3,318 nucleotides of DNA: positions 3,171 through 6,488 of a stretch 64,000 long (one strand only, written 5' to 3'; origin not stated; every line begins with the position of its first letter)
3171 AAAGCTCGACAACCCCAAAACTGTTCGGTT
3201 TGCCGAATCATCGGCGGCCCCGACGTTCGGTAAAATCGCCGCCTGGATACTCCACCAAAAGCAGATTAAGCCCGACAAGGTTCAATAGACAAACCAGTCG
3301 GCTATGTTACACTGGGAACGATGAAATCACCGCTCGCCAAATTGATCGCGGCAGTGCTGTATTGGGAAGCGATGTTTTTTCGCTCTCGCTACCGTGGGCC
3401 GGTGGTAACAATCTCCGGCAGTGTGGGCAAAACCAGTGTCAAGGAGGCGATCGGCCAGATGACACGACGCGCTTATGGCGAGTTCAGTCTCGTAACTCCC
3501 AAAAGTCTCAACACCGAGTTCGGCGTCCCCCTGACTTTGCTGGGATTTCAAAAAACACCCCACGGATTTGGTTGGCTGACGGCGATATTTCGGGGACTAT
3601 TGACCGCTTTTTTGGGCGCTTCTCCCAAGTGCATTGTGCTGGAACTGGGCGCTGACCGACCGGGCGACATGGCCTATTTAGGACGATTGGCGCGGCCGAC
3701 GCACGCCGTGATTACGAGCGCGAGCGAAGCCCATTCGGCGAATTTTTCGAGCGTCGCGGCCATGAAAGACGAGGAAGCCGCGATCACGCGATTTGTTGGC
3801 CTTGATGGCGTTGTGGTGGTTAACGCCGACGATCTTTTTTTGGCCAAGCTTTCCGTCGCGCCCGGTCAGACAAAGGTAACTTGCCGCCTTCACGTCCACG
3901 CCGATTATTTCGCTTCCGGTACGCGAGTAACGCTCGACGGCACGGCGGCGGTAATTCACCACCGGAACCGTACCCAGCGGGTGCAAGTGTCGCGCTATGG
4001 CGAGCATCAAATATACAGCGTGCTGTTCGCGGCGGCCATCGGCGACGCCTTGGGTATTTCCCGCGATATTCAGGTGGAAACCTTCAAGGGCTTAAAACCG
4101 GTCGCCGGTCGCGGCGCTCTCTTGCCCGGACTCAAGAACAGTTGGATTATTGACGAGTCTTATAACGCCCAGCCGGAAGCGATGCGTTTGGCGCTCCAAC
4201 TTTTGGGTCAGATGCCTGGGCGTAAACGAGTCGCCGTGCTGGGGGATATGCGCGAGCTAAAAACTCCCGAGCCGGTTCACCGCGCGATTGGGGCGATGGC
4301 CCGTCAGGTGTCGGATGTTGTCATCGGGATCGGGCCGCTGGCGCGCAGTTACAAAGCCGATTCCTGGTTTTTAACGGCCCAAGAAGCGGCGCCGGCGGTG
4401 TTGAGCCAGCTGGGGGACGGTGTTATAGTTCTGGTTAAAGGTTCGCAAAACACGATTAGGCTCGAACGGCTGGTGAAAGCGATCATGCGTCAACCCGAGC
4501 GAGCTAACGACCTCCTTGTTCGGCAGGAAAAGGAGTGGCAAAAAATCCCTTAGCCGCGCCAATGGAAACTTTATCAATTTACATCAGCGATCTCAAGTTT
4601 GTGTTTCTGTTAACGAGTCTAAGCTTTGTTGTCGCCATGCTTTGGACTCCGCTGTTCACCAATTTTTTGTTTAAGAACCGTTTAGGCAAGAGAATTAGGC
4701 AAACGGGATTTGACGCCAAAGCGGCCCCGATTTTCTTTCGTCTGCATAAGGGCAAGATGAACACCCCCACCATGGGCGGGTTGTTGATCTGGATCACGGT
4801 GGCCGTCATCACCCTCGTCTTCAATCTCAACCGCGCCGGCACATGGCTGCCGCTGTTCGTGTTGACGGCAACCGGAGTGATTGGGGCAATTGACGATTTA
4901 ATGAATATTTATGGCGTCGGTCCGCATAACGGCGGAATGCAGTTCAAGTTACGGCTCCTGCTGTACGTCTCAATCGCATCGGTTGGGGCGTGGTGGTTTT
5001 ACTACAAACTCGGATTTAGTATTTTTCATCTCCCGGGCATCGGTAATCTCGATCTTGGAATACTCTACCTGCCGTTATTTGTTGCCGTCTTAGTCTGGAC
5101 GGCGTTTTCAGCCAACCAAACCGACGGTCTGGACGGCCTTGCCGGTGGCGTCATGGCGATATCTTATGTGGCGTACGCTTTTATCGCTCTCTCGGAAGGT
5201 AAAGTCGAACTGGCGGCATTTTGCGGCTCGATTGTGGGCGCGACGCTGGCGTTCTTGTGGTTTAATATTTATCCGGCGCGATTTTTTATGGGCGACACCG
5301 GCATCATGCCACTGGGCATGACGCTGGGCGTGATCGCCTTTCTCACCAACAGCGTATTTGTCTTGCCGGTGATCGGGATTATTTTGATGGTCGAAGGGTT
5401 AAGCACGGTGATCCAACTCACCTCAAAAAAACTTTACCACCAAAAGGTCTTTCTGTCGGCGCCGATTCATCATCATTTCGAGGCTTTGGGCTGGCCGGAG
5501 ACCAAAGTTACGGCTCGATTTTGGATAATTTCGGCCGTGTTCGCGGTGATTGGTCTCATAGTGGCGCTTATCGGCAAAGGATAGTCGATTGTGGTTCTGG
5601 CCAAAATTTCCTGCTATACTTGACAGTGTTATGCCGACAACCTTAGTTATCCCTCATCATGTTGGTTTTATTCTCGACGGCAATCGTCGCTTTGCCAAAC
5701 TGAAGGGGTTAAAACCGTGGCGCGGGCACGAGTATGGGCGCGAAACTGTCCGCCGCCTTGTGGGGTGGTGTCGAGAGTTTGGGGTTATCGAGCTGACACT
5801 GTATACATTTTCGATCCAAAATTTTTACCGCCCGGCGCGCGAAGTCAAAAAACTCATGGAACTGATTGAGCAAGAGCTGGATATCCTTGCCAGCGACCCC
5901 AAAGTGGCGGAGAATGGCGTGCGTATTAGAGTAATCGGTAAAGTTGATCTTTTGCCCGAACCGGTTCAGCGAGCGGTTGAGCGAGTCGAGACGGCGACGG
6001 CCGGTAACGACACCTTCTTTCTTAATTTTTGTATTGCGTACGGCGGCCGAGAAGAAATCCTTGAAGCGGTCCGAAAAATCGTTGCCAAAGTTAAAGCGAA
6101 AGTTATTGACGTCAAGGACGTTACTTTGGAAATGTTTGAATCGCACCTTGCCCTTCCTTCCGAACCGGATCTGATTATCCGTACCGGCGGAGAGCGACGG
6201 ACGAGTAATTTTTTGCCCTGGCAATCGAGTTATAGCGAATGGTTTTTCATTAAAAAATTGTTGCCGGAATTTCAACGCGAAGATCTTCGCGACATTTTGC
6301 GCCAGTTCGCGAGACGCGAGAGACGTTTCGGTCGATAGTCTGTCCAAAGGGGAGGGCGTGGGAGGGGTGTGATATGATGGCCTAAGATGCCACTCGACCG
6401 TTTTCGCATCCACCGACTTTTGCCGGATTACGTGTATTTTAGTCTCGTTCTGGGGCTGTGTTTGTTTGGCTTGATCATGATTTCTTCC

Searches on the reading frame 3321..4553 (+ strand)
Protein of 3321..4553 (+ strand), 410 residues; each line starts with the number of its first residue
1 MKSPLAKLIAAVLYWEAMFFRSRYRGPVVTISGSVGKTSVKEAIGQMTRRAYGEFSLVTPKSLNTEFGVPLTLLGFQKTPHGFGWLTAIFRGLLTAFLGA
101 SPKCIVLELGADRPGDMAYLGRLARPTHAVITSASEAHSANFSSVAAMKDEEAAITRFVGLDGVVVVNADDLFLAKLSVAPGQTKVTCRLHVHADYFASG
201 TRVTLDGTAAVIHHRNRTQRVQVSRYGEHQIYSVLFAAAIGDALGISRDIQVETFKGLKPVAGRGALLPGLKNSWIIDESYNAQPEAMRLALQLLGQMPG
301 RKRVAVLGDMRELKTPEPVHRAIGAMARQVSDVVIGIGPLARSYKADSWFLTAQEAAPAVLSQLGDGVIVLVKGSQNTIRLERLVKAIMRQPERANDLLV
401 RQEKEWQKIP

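Call 4: search_protein_families(library=pfam, proteins=[window:3321-4553:+], max_evalue=0.01)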
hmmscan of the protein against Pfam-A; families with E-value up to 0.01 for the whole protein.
window:3321-4553:+ (410 aa): 2 families
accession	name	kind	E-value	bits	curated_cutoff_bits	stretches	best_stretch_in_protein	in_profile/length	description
PF08245.18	Mur_ligase_M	-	9.1e-22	78.4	24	1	31-240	1-199/200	Mur ligase middle domain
PF02875.26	Mur_ligase_C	-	4.6e-11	44.1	28.4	1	275-375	13-126/127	Mur ligase, glutamate ligase domain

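Call 5: search_protein_families(library=ncbifam, proteins=[window:3321-4553:+], max_evalue=0.01)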
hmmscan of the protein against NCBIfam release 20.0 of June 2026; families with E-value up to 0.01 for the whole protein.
window:3321-4553:+ (410 aa): 15 families
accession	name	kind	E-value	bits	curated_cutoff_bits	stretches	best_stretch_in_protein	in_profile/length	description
NF008896.0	PRK11929.1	equivalog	2e-61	208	1023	2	102-392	656-960/965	bifunctional UDP-N-acetylmuramoyl-L-alanyl-D-glutamate--2,6-diaminopimelate ligase MurE/UDP-N-acetylmuramoyl-tripeptide--D-alanyl-D-alanine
TIGR01143.1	murF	subfamily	5.3e-60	203.5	288.6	2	101-387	125-417/418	UDP-N-acetylmuramoyl-tripeptide--D-alanyl-D-alanine ligase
NF008041.0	PRK10773.1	equivalog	1.1e-38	133.1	551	2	104-388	154-447/453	UDP-N-acetylmuramoyl-tripeptide--D-alanyl-D-alanine ligase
NF010693.0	PRK14093.1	equivalog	5.5e-36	124.2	544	2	99-391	157-467/479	UDP-N-acetylmuramoylalanyl-D-glutamyl-2,6-diaminopimelate--D-alanyl-D-alanine ligase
NF008897.0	PRK11930.1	equivalog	3.3e-28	98.2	804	2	104-390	161-455/822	bifunctional UDP-N-acetylmuramoyl-tripeptide:D-alanyl-D-alanine ligase/alanine racemase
NF001126.0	PRK00139.1-4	equivalog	1e-11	44.1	373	1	163-308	231-375/486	UDP-N-acetylmuramoyl-L-alanyl-D-glutamate--2,6-diaminopimelate ligase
NF001124.0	PRK00139.1-2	equivalog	3.7e-09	35.9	476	1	162-335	236-409/500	UDP-N-acetylmuramoyl-L-alanyl-D-glutamate--2,6-diaminopimelate ligase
TIGR01082.1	murC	equivalog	1.3e-08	34.4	335.1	1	125-299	167-341/449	UDP-N-acetylmuramate--L-alanine ligase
TIGR01085.1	murE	subfamily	1e-07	31.2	257.3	1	164-308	216-365/472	UDP-N-acetylmuramyl-tripeptide synthetase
TIGR01081.1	mpl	equivalog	6.9e-07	28.6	388.7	1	125-307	176-356/448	UDP-N-acetylmuramate:L-alanyl-gamma-D-glutamyl-meso-diaminopimelate ligase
TIGR01087.1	murD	equivalog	5.6e-06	25.7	211.95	0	18-52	96-130/441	UDP-N-acetylmuramoyl-L-alanine--D-glutamate ligase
NF010623.0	PRK14016.1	subfamily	5.8e-05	21.4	877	1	144-310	587-768/871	cyanophycin synthetase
NF053648.1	pMurE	equivalog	0.00053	18.8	600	1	125-293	189-346/464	pseudomurein biosynthesis peptide ligase pMurE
NF001123.0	PRK00139.1-1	equivalog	0.0019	16.9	586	0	165-306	235-381/493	UDP-N-acetylmuramoyl-L-alanyl-D-glutamate--2,6-diaminopimelate ligase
NF053645.1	pMurC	equivalog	0.0035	16.1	560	0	187-275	278-366/492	pseudomurein biosynthesis peptide ligase pMurC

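Call 44: search_solved_structures(query=window:3321-4553:+, max_evalue=0.001, show_alignments=2)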
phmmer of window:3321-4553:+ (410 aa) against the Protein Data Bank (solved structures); distinct sequences matched with E-value up to 0.001: 8.
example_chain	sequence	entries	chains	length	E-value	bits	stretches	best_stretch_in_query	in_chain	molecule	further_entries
4cvk_A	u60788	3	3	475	6.2e-36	127.4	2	103-395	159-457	UDP-N-acetylmuramoyl-tripeptide--D-alanyl-D-alanine ligase | UDP-N-ACETYLMURAMOYL-TRIPEPTIDE--D-ALANYL-D- ALANINE LIGASE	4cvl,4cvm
1gg4_A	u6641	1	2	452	2.6e-29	105.6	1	105-389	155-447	UDP-N-ACETYLMURAMOYLALANYL-D-GLUTAMYL-2,6-DIAMINOPIMELATE-D-ALANYL-D-ALANYL LIGASE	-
4ziy_A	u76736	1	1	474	7.2e-22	81.1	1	105-342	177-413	UDP-N-acetylmuramoyl-tripeptide--D-alanyl-D-alanine ligase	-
3zl8_A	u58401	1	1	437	1.3e-21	80.3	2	103-394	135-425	UDP-N-ACETYLMURAMOYL-TRIPEPTIDE--D-ALANYL-D-ALANINE LIGASE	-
4qdi_A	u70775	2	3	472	1.4e-21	80.1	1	105-342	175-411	UDP-N-acetylmuramoyl-tripeptide--D-alanyl-D-alanine ligase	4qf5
8f5d_A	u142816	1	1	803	4e-15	58.9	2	100-264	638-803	Multifunctional fusion protein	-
3zm5_A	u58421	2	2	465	1.8e-14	56.7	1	102-338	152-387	UDP-N-ACETYLMURAMOYL-TRIPEPTIDE--D-ALANYL-D-ALANINE LIGASE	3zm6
2am1_A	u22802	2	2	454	3.1e-14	56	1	104-338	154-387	UDP-N-acetylmuramoylalanine-D-glutamyl-lysine-D-alanyl-D-alanine ligase, MurF protein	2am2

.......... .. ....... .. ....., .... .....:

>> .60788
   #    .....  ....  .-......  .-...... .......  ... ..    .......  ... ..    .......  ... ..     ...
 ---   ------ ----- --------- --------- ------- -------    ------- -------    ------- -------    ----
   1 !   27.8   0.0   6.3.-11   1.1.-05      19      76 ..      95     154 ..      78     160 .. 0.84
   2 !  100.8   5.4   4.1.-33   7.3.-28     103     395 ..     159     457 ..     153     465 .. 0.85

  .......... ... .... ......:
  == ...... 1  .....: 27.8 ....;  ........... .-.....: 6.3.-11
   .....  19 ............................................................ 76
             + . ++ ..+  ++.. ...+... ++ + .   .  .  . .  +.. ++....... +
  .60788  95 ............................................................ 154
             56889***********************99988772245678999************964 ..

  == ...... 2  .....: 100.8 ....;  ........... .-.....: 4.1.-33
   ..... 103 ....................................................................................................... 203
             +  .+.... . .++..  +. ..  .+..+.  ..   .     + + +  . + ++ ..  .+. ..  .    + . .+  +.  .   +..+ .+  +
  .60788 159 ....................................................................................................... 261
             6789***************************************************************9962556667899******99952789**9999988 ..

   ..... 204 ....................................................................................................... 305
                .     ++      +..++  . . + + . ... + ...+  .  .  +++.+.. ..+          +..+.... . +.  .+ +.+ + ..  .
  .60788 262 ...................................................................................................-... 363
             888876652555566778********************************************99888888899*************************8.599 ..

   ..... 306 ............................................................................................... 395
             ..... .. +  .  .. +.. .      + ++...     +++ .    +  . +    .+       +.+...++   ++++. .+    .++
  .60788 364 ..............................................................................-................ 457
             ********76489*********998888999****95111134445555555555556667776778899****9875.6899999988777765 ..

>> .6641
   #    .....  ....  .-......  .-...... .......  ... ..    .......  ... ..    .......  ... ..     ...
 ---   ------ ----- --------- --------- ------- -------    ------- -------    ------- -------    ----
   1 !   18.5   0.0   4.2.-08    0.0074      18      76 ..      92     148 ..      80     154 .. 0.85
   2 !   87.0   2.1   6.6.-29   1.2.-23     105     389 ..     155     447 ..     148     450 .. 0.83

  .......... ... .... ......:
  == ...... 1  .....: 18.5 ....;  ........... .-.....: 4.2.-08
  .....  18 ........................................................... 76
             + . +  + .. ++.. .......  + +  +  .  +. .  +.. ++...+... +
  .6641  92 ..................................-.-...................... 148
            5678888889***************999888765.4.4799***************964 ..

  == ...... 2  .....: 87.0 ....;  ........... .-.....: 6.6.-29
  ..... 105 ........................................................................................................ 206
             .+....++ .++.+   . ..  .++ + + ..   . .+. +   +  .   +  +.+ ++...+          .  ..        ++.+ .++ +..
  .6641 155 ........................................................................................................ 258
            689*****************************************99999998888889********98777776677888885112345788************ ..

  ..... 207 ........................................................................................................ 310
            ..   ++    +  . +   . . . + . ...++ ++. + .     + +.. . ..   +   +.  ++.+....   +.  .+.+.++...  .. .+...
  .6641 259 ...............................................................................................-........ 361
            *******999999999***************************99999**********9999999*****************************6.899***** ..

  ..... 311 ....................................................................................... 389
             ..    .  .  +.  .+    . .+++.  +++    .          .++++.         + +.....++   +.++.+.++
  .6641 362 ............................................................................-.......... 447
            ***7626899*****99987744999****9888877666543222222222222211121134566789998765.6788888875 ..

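Call 52: find_homologous_proteins(query=window:3321-4553:+, max_evalue=1e-20)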
Query window:3321-4553:+ (410 aa): 4390 proteins with E <= 1e-20 among 8000 candidates; the best 120 are listed.
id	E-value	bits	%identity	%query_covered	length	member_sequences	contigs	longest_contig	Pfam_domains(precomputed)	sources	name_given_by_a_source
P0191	1.5e-267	905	100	100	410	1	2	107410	PF02875.27,PF08245.19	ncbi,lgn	-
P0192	3.0e-164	565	62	100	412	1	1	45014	PF02875.27,PF08245.19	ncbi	-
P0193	1.7e-158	546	59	100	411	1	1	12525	PF02875.27,PF08245.19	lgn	-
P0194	2.4e-158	545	58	100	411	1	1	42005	PF02875.27,PF08245.19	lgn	-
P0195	1.2e-156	540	58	100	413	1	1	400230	PF02875.27,PF08245.19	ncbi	-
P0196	1.4e-155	536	59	99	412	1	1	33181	PF02875.27,PF08245.19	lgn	-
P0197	5.9e-155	534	58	99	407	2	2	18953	PF02875.27,PF08245.19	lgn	-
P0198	3.8e-153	528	58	99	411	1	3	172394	PF02875.27,PF08245.19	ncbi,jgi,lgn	jgi:UDP-N-acetylmuramyl pentapeptide synthase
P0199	2.4e-151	522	56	100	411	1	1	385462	PF02875.27,PF08245.19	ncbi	-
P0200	1.7e-149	516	57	100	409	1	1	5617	PF02875.27,PF08245.19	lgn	-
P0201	2.9e-149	515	58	100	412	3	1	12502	PF02875.27,PF08245.19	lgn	-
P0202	1.8e-148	513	57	100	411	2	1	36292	PF02875.27,PF08245.19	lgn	-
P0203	1.9e-148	513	56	100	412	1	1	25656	PF02875.27,PF08245.19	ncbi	ncbi:MAG TPA: UDP-N-acetylmuramoyl-tripeptide--D-alanyl-D-alanine ligase [Patescibacteria group bact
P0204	2.0e-148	513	57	99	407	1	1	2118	PF02875.27,PF08245.19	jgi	-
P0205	7.6e-145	501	55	100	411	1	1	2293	PF02875.27,PF08245.19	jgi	jgi:UDP-N-acetylmuramyl pentapeptide synthase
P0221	3.0e-63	232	37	100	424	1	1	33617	PF02875.27,PF08245.19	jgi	-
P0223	2.2e-61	226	36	99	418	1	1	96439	PF02875.27,PF08245.19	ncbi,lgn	ncbi:MAG: UDP-N-acetylmuramoyl-tripeptide--D-alanyl-D-alanine ligase [Patescibacteria group bacteriu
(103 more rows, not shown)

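Call 54: find_encoding_contigs(protein=P0223, flank=10000, max_places=1)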
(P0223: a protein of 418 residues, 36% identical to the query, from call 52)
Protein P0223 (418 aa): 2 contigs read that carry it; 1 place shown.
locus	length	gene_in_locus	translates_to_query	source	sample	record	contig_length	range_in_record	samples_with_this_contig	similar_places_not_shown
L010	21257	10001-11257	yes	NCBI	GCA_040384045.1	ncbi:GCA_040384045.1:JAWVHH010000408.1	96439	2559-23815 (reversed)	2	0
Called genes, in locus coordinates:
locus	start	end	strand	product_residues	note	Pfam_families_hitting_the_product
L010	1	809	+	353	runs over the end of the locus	PF00022:Actin (faint), PF06723:MreB_Mbl, PF00012:HSP70, PF11104:PilM_2 (faint), PF14450:FtsA, PF23717:DUF7159 (weak)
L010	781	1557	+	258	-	PF04085:MreC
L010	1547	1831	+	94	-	-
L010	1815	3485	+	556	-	PF03717:PBP_dimer, PF00905:Transpeptidase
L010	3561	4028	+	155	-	PF03449:GreA_GreB_N, PF01272:GreA_GreB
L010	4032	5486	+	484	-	PF01336:tRNA_anti-codon, PF00152:tRNA-synt_2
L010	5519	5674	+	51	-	-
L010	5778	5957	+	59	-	-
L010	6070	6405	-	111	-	PF07963:N_methyl (weak)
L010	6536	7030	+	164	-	PF02381:MraZ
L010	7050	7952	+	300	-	PF01795:Methyltransf_5, PF13847:Methyltransf_31 (faint)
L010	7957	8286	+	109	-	-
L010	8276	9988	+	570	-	PF03717:PBP_dimer, PF00905:Transpeptidase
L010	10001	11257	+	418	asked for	PF08245:Mur_ligase_M, PF02875:Mur_ligase_C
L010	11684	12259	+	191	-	-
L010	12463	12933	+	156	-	-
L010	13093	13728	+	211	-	-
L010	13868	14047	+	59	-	-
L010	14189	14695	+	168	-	-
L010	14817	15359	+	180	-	PF07963:N_methyl (weak)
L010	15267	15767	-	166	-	-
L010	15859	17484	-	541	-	PF00512:HisKA (weak), PF02518:HATPase_c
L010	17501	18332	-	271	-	PF01209:Ubie_methyltran (weak), PF13489:Methyltransf_23, PF13847:Methyltransf_31, PF08241:Methyltransf_11, PF08242:Methyltransf_12, PF13649:Methyltransf_25, PF05148:Methyltransf_8 (weak)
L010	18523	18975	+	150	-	PF00293:NUDIX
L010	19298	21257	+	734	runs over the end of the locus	PF00133:tRNA-synt_1, PF09334:tRNA-synt_1g, PF08264:Anticodon_1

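Call 55: find_encoding_contigs(protein=P0221, flank=10000, max_places=1)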
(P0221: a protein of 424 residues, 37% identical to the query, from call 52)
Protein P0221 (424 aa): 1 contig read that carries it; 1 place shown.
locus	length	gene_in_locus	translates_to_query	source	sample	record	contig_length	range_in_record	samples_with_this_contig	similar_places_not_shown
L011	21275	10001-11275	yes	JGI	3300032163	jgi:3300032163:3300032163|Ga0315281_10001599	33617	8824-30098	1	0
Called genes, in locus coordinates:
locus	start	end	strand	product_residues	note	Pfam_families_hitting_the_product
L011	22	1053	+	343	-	-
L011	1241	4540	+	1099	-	PF25596:CPSase_L_D1, PF02786:CPSase_L_D2, PF02222:ATP-grasp, PF07478:Dala_Dala_lig_C, PF02787:CPSase_L_D3, PF25596:CPSase_L_D1, PF02222:ATP-grasp, PF02786:CPSase_L_D2, +3 more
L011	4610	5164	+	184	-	PF01227:GTP_cyclohydroI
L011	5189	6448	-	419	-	-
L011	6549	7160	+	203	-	PF21176:RecR_HhH, PF02132:RecR_ZnF, PF01751:Toprim, PF13662:Toprim_4, PF21175:RecR_C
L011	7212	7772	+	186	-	PF05198:IF3_N, PF00707:IF3_C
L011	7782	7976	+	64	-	PF01632:Ribosomal_L35p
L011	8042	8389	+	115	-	PF00453:Ribosomal_L20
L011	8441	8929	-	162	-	-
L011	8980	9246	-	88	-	PF00708:Acylphosphatase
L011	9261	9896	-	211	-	PF00160:Pro_isomerase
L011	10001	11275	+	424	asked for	PF08245:Mur_ligase_M, PF02875:Mur_ligase_C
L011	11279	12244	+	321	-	PF13177:DNA_pol3_delta2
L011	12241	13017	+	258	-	PF14559:TPR_19 (weak), PF13414:TPR_11 (weak), PF13431:TPR_17 (weak), PF13432:TPR_16 (weak), PF00515:TPR_1, PF13424:TPR_12 (weak), PF13414:TPR_11 (weak), PF14559:TPR_19, +10 more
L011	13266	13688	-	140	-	PF11969:DcpS_C, PF01230:HIT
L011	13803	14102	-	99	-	-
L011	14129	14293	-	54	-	-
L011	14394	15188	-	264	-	-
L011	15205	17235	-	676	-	PF12229:PG_binding_4 (weak), PF04294:VanW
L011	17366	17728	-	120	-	PF12732:YtxH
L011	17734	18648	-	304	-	PF01134:GIDA (faint), PF01266:DAO (faint), PF03486:HI0933_like (faint), PF07992:Pyr_redox_2, PF13454:NAD_binding_9 (faint), PF13738:Pyr_redox_3, PF00070:Pyr_redox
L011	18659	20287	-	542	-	PF12072:RNase_Y_N, PF01966:HD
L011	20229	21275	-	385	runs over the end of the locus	PF00266:Aminotran_5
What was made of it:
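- Tried and rejected: Outgroup Patescibacteria have fragmented clusters (L010, L011; calls 54, 55).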

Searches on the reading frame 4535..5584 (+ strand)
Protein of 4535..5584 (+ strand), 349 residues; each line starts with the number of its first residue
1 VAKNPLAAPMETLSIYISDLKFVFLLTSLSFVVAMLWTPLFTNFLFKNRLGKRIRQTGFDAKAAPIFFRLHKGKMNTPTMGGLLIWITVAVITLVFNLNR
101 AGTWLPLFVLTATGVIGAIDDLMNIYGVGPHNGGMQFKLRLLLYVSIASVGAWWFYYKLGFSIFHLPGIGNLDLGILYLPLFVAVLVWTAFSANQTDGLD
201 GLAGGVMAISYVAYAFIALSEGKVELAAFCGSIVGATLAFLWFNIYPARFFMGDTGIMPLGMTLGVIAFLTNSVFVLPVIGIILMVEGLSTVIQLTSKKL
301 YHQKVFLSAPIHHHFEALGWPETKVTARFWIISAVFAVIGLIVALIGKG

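Call 4: search_protein_families(library=pfam, proteins=[window:4535-5584:+], max_evalue=0.01)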
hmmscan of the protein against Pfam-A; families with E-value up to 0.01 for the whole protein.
window:4535-5584:+ (349 aa): 2 families
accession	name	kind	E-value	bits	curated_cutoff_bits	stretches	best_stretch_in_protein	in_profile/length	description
PF00953.26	Glycos_transf_4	-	4.2e-28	98.8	27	1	107-270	5-158/160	Glycosyl transferase family 4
PF10555.14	MraY_sig1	-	0.0039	17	20.1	1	74-85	1-12/13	Phospho-N-acetylmuramoyl-pentapeptide-transferase signature 1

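Call 5: search_protein_families(library=ncbifam, proteins=[window:4535-5584:+], max_evalue=0.01)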
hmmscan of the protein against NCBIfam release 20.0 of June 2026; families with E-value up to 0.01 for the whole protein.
window:4535-5584:+ (349 aa): 3 families
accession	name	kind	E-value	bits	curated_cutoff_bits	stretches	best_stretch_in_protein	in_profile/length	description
TIGR00445.1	mraY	equivalog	1.3e-61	208.8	192.05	1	69-343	27-317/321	phospho-N-acetylmuramoyl-pentapeptide-transferase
NF053644.1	MraY_archaea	equivalog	6.2e-34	117.8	450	2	167-341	171-340/340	pseudomurein biosynthesis MraY family phospho-N-acetylmuramoyl-pentapeptide-transferase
TIGR02380.1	ECA_wecA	exception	2.6e-14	53.2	326.05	1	65-342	31-307/346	UDP-N-acetylglucosamine--undecaprenyl-phosphate N-acetylglucosaminephosphotransferase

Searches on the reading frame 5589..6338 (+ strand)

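Call 4: search_protein_families(library=pfam, proteins=[window:5589-6338:+], max_evalue=0.01)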
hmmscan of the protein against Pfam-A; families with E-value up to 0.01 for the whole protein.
window:5589-6338:+ (249 aa): 1 family
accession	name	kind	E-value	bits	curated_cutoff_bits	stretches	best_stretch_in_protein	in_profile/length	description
PF01255.24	Prenyltransf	-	3.2e-72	243.1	27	1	28-248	1-219/219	Putative undecaprenyl diphosphate synthase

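Call 5: search_protein_families(library=ncbifam, proteins=[window:5589-6338:+], max_evalue=0.01)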
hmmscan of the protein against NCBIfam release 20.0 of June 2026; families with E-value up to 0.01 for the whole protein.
window:5589-6338:+ (249 aa): 16 families
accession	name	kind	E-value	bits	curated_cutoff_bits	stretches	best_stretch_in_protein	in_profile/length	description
TIGR00055.1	uppS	equivalog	1.6e-73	246.9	109.55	1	21-248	1-228/228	polyprenyl diphosphate synthase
NF011405.0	PRK14830.1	equivalog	1.9e-68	230.7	304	1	20-249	21-250/251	undecaprenyl pyrophosphate synthase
NF011409.0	PRK14835.1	equivalog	2.1e-65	220.9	425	1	20-249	44-279/279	isoprenyl transferase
NF011403.0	PRK14828.1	equivalog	3.7e-60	203.5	348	1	21-249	28-258/258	isoprenyl transferase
NF011406.0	PRK14831.1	subfamily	6.5e-60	202.4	375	1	20-249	22-251/256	undecaprenyl pyrophosphate synthase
NF011412.0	PRK14839.1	equivalog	2.1e-57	194.2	334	1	24-248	12-227/240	di-trans,poly-cis-decaprenylcistransferase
NF011408.0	PRK14834.1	equivalog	7.8e-56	189.3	348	1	19-248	15-244/252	isoprenyl transferase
NF011404.0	PRK14829.1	equivalog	8.8e-56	189.1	372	1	20-249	29-258/260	isoprenyl transferase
NF011411.0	PRK14838.1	equivalog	1.6e-55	188.1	417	1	21-249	12-238/244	isoprenyl transferase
NF011407.0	PRK14833.1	equivalog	2.6e-54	184.3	325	1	22-248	5-230/233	di-trans,poly-cis-decaprenylcistransferase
NF011414.0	PRK14841.1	equivalog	7.7e-53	179.5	401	1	20-248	2-228/233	isoprenyl transferase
NF007596.1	PRK10240.1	equivalog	5.7e-51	173.3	418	1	22-248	16-242/251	(2E,6E)-farnesyl-diphosphate-specific ditrans,polycis-undecaprenyl-diphosphate synthase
NF011413.0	PRK14840.1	equivalog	7.3e-47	160.1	410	1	13-249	10-250/250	isoprenyl transferase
NF011402.0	PRK14827.1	equivalog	2.8e-46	158.2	535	1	21-249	67-295/296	decaprenyl diphosphate synthase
NF011415.0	PRK14842.1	equivalog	1.4e-43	149.1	360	1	21-248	8-236/241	isoprenyl transferase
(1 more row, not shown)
